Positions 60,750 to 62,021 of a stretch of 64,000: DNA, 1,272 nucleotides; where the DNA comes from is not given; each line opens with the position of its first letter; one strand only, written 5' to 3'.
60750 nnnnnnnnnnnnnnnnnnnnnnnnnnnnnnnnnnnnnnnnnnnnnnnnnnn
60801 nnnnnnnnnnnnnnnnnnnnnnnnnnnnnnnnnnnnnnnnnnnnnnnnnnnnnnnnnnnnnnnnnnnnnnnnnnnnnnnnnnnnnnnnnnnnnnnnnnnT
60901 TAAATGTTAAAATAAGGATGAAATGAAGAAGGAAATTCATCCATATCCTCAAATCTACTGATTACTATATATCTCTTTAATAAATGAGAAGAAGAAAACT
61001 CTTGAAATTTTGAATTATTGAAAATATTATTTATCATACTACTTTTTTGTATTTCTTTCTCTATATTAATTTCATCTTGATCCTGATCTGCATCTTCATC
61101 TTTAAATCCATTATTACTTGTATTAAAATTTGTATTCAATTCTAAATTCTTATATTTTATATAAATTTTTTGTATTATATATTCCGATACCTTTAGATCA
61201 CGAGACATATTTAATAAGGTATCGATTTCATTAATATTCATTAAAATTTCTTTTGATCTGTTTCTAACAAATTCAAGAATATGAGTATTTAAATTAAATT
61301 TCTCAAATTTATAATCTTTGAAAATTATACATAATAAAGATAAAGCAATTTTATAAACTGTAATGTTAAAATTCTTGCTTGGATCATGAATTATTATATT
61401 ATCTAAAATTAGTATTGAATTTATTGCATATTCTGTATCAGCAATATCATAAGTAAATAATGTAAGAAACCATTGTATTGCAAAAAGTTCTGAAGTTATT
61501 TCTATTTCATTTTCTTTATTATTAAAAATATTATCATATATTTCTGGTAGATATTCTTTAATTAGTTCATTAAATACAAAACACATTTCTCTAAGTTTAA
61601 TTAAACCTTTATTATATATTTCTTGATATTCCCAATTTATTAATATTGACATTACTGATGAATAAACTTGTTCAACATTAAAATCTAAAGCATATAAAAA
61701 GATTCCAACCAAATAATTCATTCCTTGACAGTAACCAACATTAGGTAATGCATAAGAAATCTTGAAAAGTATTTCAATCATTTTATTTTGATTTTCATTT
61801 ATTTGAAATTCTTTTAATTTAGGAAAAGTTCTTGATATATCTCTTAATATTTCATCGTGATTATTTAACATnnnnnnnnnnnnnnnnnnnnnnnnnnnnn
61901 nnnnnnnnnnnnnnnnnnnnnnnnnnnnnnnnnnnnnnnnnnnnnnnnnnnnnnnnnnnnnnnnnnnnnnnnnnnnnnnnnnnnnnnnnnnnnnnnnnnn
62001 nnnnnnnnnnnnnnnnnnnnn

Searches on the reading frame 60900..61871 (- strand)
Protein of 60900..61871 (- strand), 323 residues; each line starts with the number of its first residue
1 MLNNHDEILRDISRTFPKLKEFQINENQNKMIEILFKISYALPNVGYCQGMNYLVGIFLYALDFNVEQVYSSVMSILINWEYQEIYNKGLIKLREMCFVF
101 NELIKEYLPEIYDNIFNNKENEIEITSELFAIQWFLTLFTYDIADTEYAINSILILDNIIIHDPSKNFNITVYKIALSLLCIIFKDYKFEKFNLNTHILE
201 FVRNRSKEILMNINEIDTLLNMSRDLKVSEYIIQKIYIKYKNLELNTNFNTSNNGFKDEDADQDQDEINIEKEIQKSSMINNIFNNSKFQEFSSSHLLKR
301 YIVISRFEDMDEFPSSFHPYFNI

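Call 34: search_protein_families(library=pfam, proteins=[window:60900-61871:-], max_evalue=0.00001)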
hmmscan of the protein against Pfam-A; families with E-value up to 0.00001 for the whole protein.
window:60900-61871:- (323 aa): 2 families
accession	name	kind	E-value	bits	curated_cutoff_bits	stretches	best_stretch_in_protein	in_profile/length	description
PF00566.25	RabGAP-TBC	-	1.5e-29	103.6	25.2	1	5-180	47-208/216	Rab-GTPase-TBC domain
PF23436.1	RabGap-TBC_2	-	2e-10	41.2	27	1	43-161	16-123/214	RabGAP TBC domain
